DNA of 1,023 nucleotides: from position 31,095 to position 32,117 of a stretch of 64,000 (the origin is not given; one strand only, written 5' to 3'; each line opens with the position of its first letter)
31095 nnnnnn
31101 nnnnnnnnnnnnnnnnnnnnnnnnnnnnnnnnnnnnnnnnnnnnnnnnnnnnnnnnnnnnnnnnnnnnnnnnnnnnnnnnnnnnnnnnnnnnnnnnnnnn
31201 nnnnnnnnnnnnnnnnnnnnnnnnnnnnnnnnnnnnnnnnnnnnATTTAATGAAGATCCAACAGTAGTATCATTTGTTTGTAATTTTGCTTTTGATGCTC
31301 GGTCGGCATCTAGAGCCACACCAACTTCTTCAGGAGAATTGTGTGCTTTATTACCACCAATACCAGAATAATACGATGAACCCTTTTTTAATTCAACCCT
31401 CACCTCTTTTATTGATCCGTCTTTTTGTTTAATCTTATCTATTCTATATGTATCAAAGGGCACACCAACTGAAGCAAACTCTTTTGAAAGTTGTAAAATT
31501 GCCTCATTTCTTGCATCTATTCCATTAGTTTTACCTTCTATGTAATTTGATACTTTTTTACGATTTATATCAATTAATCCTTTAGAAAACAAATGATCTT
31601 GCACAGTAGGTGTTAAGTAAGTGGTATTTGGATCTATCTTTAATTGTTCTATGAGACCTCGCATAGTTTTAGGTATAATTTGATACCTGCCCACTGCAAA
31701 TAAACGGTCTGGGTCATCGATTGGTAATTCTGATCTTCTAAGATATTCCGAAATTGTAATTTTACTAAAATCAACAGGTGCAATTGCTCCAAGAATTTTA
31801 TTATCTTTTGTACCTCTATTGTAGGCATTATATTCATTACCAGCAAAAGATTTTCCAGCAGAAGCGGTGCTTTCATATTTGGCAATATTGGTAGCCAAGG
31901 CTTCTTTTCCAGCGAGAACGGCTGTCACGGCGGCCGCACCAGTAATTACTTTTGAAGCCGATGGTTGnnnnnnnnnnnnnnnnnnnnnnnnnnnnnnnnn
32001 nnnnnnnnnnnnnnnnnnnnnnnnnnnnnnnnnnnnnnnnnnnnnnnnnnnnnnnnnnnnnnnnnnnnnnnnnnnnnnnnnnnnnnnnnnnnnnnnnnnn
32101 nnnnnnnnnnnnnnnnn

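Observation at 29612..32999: Paralogous pair of tape-measure-like proteins; one carries TolA-like K/A/D repeats and an SLT-like domain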

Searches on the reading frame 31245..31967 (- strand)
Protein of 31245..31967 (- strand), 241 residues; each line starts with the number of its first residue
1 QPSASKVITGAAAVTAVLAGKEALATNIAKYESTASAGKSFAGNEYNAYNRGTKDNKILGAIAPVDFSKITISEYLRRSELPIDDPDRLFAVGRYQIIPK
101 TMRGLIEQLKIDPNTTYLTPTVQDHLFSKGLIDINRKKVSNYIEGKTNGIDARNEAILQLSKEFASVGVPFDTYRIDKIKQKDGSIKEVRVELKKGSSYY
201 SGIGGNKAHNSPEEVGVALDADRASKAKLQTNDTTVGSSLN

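Call 13: search_solved_structures(query=window:31278-31952:-, max_evalue=10, show_alignments=3)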
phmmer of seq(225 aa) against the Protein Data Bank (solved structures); distinct sequences matched with E-value up to 10: 22.
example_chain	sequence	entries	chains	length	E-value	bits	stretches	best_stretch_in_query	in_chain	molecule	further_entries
8ubu_C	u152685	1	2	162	0.023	17.6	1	102-143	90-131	S-phase kinase-associated protein 1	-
1ldk_D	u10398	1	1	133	0.027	17.4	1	102-142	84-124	CYCLIN A/CDK2-ASSOCIATED PROTEIN P19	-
1fs1_B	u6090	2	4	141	0.027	17.3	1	102-143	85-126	CYCLIN A/CDK2-ASSOCIATED P45 | SKP1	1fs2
9wsq_C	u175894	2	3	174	0.029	17.2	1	102-143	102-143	S-phase kinase-associated protein 1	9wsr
1p22_B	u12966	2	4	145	0.03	17.2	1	102-143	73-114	Skp1 | S-phase kinase-associated protein 1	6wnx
7t1z_A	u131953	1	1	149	0.03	17.2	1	102-143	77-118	S-phase kinase-associated protein 1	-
6m90_B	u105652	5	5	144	0.03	17.2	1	102-143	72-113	Skp1 | S-phase kinase-associated protein 1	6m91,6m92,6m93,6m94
5ibk_A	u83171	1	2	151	0.032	17.1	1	102-143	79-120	S-phase kinase-associated protein 1,S-phase kinase-associated protein 1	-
3l2o_A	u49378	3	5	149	0.032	17.1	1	102-143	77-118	S-phase kinase-associated protein 1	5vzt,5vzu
9o04_F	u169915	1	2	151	0.032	17.1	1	102-143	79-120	SKP1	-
1fqv_B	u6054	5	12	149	0.033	17.1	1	102-143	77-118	SKP1 | S-phase kinase-associated protein 1A | S-phase kinase-associated protein 1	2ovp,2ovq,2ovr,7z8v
8ua6_B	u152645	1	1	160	0.035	17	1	102-143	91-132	S-phase kinase-associated protein 1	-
7t1y_A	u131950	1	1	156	0.036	16.9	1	102-143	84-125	S-phase kinase-associated protein 1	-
12dl_QB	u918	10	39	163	0.037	16.9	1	102-143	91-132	S-phase kinase-associated protein 1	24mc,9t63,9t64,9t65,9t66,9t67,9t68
9jkb_B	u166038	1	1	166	0.038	16.9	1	102-143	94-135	S-phase kinase-associated protein 1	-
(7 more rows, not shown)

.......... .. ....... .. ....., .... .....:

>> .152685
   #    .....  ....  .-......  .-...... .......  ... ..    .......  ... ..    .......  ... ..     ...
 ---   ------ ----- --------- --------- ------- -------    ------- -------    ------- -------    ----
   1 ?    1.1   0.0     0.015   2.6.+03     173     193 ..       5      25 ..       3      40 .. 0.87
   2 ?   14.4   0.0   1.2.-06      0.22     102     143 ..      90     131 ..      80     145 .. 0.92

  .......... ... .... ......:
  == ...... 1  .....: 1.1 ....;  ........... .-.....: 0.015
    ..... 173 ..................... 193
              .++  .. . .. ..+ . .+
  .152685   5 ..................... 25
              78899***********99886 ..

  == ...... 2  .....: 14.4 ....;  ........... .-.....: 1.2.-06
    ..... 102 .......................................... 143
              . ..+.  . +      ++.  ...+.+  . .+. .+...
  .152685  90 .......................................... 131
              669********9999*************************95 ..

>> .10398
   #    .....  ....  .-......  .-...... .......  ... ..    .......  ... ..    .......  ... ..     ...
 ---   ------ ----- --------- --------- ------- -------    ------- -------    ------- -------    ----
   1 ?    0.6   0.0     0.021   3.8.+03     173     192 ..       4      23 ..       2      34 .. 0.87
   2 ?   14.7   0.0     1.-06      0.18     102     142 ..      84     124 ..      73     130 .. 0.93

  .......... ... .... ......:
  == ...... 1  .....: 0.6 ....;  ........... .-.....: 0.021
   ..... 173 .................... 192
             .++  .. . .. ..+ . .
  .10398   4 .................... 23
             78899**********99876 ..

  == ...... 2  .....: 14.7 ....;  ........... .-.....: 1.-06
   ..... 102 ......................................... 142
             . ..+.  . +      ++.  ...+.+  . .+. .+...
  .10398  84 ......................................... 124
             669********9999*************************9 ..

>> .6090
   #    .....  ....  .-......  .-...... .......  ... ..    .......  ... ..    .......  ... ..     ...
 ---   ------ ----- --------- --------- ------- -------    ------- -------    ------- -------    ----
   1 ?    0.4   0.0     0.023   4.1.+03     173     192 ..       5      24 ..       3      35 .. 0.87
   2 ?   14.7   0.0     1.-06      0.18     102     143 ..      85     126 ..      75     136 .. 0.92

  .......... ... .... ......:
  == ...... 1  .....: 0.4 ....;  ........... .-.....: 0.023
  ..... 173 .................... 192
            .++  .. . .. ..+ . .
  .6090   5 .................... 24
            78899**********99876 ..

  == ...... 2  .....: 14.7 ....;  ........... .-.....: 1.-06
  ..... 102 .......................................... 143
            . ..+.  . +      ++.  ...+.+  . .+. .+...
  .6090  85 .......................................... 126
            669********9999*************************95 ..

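Call 42: search_solved_structures(query=A2, max_evalue=10, show_alignments=3)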
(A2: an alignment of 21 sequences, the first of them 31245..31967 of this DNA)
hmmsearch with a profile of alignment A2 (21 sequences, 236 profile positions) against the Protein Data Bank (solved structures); distinct sequences matched with E-value up to 10: 0.

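Call 48: predict_structure(alignment_id=A2)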
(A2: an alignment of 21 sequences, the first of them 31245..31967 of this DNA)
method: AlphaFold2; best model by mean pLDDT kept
length: 241 residues; sequences in the alignment: 21
mean_pLDDT: 86.9   pTM: 0.82
mean pLDDT of the five models: 86.9, 85.3, 85.1, 84.1, 80.8
residues with pLDDT >= 90: 168; 70-90: 41; 50-70: 11; < 50: 21
segments of 3 or more residues with pLDDT < 50: 1-14, 235-241
pLDDT, mean of each block of 10 residues (from residue 1): 37 64 94 71 85 85 91 98 93 94 97 97 95 96 96 98 96 95 94 96 86 98 86 49 37
secondary structure, 60 per line:
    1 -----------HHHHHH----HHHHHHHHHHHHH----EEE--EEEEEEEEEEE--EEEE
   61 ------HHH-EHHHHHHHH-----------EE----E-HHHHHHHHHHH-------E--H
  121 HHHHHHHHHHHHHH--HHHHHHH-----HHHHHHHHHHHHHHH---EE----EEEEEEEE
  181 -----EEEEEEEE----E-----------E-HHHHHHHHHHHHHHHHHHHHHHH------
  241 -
elements in order: H12-17 H22-34 E39-41 E44-54 E57-60 H72-79 H99-109 H120-134 H137-143 H149-163 E173-180 E186-193 H212-234
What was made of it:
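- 31290..31904 (-): A, lambda-lysozyme-like muralytic domain (aa 366-570). Putative catalytic Glu376 is at nt 31872-31874. The GRYQ motif (aa 437-440) is at nt 31680-31691. AlphaFold2 model has pLDDT 86.9 (call 48).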

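Call 51: fold_search(model_id=the predicted structure, library=pdb)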
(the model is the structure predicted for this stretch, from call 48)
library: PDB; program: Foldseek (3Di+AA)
matches with E <= 10: 290; with E <= 0.001: 0
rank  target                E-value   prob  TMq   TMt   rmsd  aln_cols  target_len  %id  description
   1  3d3d_A                3.6e-02  0.99  0.40  0.58   6.3       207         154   14  Bacteriophage lambda lysozyme complexed with a chitohexasaccharide (released 2008-09-09)
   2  8s89                  2.2e-01  0.10  0.10  0.08  17.8       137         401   14  Efficient and scalable protein design using a relaxed sequence space (released 2024-10-16)
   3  3bkh                  3.8e-01  0.25  0.27  0.25  10.7       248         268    9  Crystal structure of the bacteriophage phiKZ lytic transglycosylase, gp144 (released 2008-01-08)
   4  8cxm_0                5.9e-01  0.06  0.12  0.11  16.9       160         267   12  Cryo-EM structure of the supercoiled E. coli K12 flagellar filament core, Normal waveform (released 2022-09-07)
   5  5b1q_A                6.2e-01  0.06  0.12  0.08  15.1       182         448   13  Human herpesvirus 6B tegument protein U14 (released 2016-04-20)
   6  6geb_B                6.6e-01  0.08  0.13  0.09  18.9       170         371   11  X-ray structure of the Legionella pneumophila ATPase DotB (released 2018-05-30)
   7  1sly                  7.8e-01  0.35  0.26  0.12   8.9       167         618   12  COMPLEX OF THE 70-KDA SOLUBLE LYTIC TRANSGLYCOSYLASE WITH BULGECIN A (released 1996-08-17)
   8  6evj_B                9.2e-01  0.02  0.11  0.05  24.0       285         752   12  Crystal structure of bat influenza A/H17N10 polymerase with viral RNA promoter and capped RNA primer (released 2017-12-13)
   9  7tjh_I                9.7e-01  0.03  0.12  0.09  16.8       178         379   15  S. cerevisiae ORC bound to 84 bp ARS1 DNA and Cdc6 (state 1) with flexible Orc6 N-terminal domain (released 2022-10-05)
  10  2pyj_B                1.1e+00  0.12  0.15  0.08  11.7       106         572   18  Phi29 DNA polymerase complexed with primer-template DNA and incoming nucleotide substrates (ternary complex) (released 2007-07-17)
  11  7tjj_I                1.1e+00  0.04  0.13  0.09  16.9       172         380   15  S. cerevisiae ORC bound to 84 bp ARS1 DNA and Cdc6 (state 1) with docked Orc6 N-terminal domain (released 2022-10-05)
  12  3gw6_F                1.1e+00  0.03  0.09  0.09  17.4       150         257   10  Intramolecular Chaperone (released 2010-02-02)
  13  3gw6_A                1.2e+00  0.05  0.11  0.10  18.6       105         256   13  Intramolecular Chaperone (released 2010-02-02)
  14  9h84_A                1.3e+00  0.08  0.12  0.06  15.3       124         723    9  BAM-hinge (LVPR) (released 2025-10-22)
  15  2ex3_A                1.3e+00  0.08  0.11  0.06  11.4       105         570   17  Bacteriophage phi29 DNA polymerase bound to terminal protein (released 2006-03-14)
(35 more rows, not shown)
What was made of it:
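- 31290..31904 (-): Foldseek: 3d3d_A, probability 0.99 (call 51).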

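Call 79: search_dna_similar(query=window:31245-31967:-, collection=phages, mode=protein, max_rows=60, max_evalue=0.01, rows=spread)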
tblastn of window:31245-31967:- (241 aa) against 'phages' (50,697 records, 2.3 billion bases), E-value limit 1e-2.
Records with a match: 113; places in all: 113; records where one place covers at least 80% of the query: 0.
Best place of each record, by identity: <60% 113.
By first word of the organism name: Synechococcus 84; Rhizobium 7; Burkholderia 7; Cyanophage 6; Ralstonia 2; Celeribacter 2; Agrobacterium 2; Acidovorax 2; Variovorax 1.
By host as written in the record: - 51; Synechococcus sp. MW02 8; Synechococcus 7; Synechococcus sp. 6; Burkholderia cenocepacia 6; Synechococcus sp. WH 7803 4; Synechococcus sp. CB0101 2; Prochlorococcus NATL2A 2; and 21 more.
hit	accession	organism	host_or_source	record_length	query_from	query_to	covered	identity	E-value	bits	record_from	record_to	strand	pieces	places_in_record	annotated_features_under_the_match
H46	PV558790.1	Variovorax phage V45v66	Variovorax sp. SCN45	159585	44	228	77%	30.7%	6e-9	62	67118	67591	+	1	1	record has no annotation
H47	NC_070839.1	Synechococcus phage S-SZBM1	Synechococcus sp. CB0101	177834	46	235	79%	29.7%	2e-13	74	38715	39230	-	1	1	lambda lysozyme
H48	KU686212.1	Synechococcus phage S-CAM7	Synechococcus sp.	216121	45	225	75%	30.6%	7e-7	56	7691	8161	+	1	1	late control gene D protein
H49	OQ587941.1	Synechococcus phage S-CRES3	Synechococcus sp.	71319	46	224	74%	30.6%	7e-7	56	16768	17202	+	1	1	lysozyme-like domain protein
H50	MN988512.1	Rhizobium phage RHph_Y48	Rhizobium phaseoli IE2737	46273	43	219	73%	29.6%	3e-3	44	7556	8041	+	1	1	lysozyme-like protein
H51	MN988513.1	Rhizobium phage RHph_Y86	Rhizobium phaseoli 14C-2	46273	43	219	73%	29.6%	3e-3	44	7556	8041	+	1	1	lysozyme-like protein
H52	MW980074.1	Rhizobium phage RHEph27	Rhizobium etli sv. phaseoli CFN42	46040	43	219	73%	29.6%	3e-3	44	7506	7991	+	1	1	lysozyme-like protein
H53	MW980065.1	Rhizobium phage RHEph15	Rhizobium etli sv. phaseoli N1314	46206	43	219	73%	29.6%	3e-3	44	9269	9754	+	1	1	lysozyme-like protein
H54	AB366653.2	Ralstonia phage phiRSL1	-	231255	91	239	62%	33.6%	6e-9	62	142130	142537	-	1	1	hypothetical protein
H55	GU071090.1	Cyanophage PSS2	-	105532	24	170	61%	30.4%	1e-5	52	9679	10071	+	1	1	predicted protein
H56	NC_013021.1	Cyanophage PSS2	Prochlorococcus marinus str. MIT 9313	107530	24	170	61%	30.4%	1e-5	52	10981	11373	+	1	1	transcriptional regulator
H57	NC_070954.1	Burkholderia phage Magia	Burkholderia cenocepacia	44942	23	175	63%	29.0%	1e-4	49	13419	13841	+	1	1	tail length tape measure protein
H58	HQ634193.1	Cyanophage P-RSM6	Prochlorococcus NATL2A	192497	46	170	52%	35.4%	9e-12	70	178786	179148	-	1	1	hypothetical protein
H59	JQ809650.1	Celeribacter phage P12053L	Celeribacter sp. IMCC12053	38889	46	170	52%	34.6%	1e-9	64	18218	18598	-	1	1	hypothetical protein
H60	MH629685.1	Synechococcus virus S-PRM1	Synechococcus sp. WH 7803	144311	47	172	52%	33.9%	1e-10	66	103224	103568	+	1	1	hypothetical protein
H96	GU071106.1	Synechococcus phage Syn19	Synechococcus sp. WH8109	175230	88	172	35%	43.2%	2e-9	63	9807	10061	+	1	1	hypothetical protein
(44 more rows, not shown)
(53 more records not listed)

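Call 80: get_annotated_region(hit=H96, flank=7000)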
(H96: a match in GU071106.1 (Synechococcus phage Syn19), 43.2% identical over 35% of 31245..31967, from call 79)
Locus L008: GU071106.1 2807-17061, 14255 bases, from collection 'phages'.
description: Synechococcus phage Syn19, complete genome.
organism: Synechococcus phage Syn19 (NCBI taxid 445684)
taxonomy: Viruses; Duplodnaviria; Heunggongvirae; Uroviricota; Caudoviricetes; Kyanoviridae; Pontusvirus; Pontusvirus syn19
host: Synechococcus sp. WH8109; source: Sargasso Sea; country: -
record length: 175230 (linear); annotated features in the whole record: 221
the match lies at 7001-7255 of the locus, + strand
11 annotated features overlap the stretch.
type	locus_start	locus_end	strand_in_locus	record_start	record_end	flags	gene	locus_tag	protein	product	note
CDS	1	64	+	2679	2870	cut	-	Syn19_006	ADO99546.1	hypothetical protein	T4-LIKE GC: 949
CDS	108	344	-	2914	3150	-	-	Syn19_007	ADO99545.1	hypothetical protein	T4-LIKE GC: 876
CDS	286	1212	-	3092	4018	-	gp53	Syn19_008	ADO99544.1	base plate wedge component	T4-LIKE GC: 6; similar to Synechococcus phage S-SM1 protein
CDS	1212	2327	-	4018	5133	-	gp48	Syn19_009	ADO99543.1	baseplate tail tube cap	T4-LIKE GC: 333; similar to Synechococcus phage S-SM1 protein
CDS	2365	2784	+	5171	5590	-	gp4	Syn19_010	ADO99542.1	head completion protein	T4-LIKE GC: 9; similar to Synechococcus phage S-SM1 protein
CDS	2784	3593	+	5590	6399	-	-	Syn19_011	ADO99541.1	hypothetical protein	T4-LIKE GC: 334; similar to Synechococcus phage S-SM1 protein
CDS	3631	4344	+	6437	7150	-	gp26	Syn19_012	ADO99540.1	baseplate hub subunit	T4-LIKE GC: 11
CDS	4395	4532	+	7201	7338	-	-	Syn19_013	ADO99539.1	hypothetical protein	T4-LIKE GC: 950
CDS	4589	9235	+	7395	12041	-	-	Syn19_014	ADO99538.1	hypothetical protein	T4-LIKE GC: 951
CDS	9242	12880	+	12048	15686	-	-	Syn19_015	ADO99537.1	hypothetical protein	T4-LIKE GC: 952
CDS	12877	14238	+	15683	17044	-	-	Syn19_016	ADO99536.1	hypothetical protein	T4-LIKE GC: 15; similar to Synechococcus phage S-SM1 protein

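Call 81: get_annotated_region(hit=H57, flank=4000)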
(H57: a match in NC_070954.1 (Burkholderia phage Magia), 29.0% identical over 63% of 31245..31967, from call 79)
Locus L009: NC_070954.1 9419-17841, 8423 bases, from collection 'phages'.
description: Burkholderia phage Magia, complete genome.
organism: Burkholderia phage Magia (NCBI taxid 2767577)
taxonomy: Viruses; Duplodnaviria; Heunggongvirae; Uroviricota; Caudoviricetes; Magiavirus; Magiavirus magia
host: Burkholderia cenocepacia; source: soil; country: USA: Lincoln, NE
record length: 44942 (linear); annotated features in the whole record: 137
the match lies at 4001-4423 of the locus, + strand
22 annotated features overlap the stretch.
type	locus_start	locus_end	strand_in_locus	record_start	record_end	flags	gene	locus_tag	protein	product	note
CDS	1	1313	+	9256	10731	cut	-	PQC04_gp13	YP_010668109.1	tail sheath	gb|QDH45773.1| tail sheath protein [Pantoea phage vB_PagM_PSKM] evalue 5.40e-15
regulatory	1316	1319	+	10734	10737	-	-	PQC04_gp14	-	ribosome_binding_site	-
CDS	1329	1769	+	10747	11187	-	-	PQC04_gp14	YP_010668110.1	virion structural protein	HHPred 92.8% 6GKX_A Putative phage XkdM-like protein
regulatory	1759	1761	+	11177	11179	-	-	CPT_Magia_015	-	ribosome_binding_site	-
CDS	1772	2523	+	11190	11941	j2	-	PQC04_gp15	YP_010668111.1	tail assembly chaperone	tape measure chaperone frameshift product; gb|QFG06717.1| tape measure chaperone [Klebsiella phage Mulock] evalue ...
CDS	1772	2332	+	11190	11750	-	-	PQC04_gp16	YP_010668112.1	tail assembly chaperone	gb|QFG06717.1| tape measure chaperone [Klebsiella phage Mulock] evalue 5.88e-14; gb|QFG06716.1| tape measure chaperone ...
regulatory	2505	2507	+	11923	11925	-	-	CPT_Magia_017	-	ribosome_binding_site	-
CDS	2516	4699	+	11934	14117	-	-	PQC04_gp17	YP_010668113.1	tail length tape measure protein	InterPro:IPR023346; HHPRED match with 6V8I_AF, Probability 96.79%, tail-associated protein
regulatory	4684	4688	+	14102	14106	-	-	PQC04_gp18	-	ribosome_binding_site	-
CDS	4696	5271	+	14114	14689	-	-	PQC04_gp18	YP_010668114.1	hypothetical protein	-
regulatory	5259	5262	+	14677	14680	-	-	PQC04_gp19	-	ribosome_binding_site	-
CDS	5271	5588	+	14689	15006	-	-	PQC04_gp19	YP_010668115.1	virion structural protein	-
regulatory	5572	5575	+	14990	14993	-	-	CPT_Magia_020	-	ribosome_binding_site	-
CDS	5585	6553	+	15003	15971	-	-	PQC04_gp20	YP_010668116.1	baseplate hub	-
CDS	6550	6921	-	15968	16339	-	-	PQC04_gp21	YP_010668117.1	hypothetical protein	-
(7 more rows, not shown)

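Call 105: search_protein_families(library=pfam, proteins=[L008:4589-9232:+, L008:9242-12877:+, L009:2516-4696:+], max_evalue=0.001)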
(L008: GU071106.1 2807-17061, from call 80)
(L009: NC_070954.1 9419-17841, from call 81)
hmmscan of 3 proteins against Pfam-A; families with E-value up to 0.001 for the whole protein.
L008:4589-9232:+ (1548 aa): 0 families

L008:9242-12877:+ (1212 aa): 0 families

L009:2516-4696:+ (727 aa): 0 families

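Call 107: search_protein_families(library=ncbifam, proteins=[L009:2516-4696:+], max_evalue=0.01)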
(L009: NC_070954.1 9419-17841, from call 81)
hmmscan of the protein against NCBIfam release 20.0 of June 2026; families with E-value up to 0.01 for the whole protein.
L009:2516-4696:+ (727 aa): 0 families
